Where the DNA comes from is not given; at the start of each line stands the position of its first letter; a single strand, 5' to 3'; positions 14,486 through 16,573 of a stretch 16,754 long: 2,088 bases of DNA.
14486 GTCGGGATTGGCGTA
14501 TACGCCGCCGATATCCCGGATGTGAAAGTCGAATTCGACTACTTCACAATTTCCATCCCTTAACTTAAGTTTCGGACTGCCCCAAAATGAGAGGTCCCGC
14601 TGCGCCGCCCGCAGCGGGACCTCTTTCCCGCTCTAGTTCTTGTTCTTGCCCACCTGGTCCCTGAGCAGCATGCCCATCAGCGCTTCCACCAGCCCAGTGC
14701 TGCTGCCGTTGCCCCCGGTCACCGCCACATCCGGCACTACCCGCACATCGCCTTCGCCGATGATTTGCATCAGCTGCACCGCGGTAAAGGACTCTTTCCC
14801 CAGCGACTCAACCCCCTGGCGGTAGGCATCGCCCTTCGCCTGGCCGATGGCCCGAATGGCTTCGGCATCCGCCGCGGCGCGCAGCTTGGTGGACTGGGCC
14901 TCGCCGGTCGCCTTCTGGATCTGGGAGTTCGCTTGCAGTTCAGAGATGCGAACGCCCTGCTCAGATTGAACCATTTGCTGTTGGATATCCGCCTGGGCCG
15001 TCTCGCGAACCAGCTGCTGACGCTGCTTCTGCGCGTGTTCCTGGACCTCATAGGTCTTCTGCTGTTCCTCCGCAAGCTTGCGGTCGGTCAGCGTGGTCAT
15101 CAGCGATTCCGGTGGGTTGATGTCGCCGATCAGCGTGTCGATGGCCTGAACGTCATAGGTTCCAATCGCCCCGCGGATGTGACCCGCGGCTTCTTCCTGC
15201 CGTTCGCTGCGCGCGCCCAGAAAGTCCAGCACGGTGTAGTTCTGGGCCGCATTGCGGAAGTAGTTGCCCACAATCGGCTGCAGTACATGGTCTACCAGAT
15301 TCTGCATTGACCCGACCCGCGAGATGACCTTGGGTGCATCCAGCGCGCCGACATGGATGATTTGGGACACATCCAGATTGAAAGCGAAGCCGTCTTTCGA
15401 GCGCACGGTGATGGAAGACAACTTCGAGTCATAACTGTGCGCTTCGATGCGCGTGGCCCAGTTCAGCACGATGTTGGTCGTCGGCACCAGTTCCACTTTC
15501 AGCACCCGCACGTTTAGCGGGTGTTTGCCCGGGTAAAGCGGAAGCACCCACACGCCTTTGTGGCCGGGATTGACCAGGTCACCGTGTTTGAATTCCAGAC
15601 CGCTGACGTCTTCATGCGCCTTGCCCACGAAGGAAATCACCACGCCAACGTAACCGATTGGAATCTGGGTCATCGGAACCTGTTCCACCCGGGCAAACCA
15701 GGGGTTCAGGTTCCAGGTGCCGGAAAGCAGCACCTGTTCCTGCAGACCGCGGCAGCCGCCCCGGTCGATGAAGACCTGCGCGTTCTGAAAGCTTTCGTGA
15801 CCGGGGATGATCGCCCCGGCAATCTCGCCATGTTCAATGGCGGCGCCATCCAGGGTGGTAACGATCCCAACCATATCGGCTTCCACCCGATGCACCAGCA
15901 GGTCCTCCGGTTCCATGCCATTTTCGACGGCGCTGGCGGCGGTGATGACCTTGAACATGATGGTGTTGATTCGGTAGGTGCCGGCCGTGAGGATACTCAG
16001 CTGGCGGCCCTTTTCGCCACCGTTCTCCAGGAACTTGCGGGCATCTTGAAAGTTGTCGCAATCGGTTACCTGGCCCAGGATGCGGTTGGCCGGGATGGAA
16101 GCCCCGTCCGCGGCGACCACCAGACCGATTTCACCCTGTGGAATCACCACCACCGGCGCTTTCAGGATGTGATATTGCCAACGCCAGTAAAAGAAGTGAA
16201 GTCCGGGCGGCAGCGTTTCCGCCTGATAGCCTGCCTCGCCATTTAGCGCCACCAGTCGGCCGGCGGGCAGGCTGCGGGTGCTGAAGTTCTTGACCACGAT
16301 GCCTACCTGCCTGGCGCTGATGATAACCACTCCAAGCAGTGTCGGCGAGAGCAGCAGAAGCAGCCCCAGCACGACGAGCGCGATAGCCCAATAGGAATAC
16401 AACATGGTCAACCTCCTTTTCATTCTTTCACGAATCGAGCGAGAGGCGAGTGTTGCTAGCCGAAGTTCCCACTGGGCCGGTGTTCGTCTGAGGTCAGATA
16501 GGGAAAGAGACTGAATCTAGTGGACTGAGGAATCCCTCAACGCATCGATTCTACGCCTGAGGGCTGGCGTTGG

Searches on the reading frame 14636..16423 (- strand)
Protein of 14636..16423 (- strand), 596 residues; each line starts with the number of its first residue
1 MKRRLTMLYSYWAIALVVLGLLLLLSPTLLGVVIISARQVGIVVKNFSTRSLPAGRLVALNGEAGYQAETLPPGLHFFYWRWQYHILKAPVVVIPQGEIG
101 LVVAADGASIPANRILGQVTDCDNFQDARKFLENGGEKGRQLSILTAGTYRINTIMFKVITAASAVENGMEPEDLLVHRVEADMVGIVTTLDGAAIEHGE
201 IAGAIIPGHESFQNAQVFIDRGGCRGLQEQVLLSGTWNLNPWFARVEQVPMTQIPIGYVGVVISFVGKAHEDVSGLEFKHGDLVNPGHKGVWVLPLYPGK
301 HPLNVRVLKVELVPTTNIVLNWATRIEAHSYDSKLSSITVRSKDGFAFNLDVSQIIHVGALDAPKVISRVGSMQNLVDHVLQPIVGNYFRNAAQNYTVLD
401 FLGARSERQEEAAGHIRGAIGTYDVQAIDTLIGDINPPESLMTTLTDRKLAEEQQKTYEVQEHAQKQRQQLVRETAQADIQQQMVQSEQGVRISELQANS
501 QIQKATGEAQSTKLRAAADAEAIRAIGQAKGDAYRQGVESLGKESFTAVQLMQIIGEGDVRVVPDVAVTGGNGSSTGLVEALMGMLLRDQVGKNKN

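Call 83: search_protein_families(library=pfam, proteins=[window:14636-16423:-], max_evalue=0.0001)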
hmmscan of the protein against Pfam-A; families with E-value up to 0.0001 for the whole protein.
window:14636-16423:- (596 aa): 1 family
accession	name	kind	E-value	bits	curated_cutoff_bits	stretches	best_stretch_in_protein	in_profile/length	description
PF01145.31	Band_7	-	2.6e-25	90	23.6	1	253-466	2-174/176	SPFH domain / Band 7 family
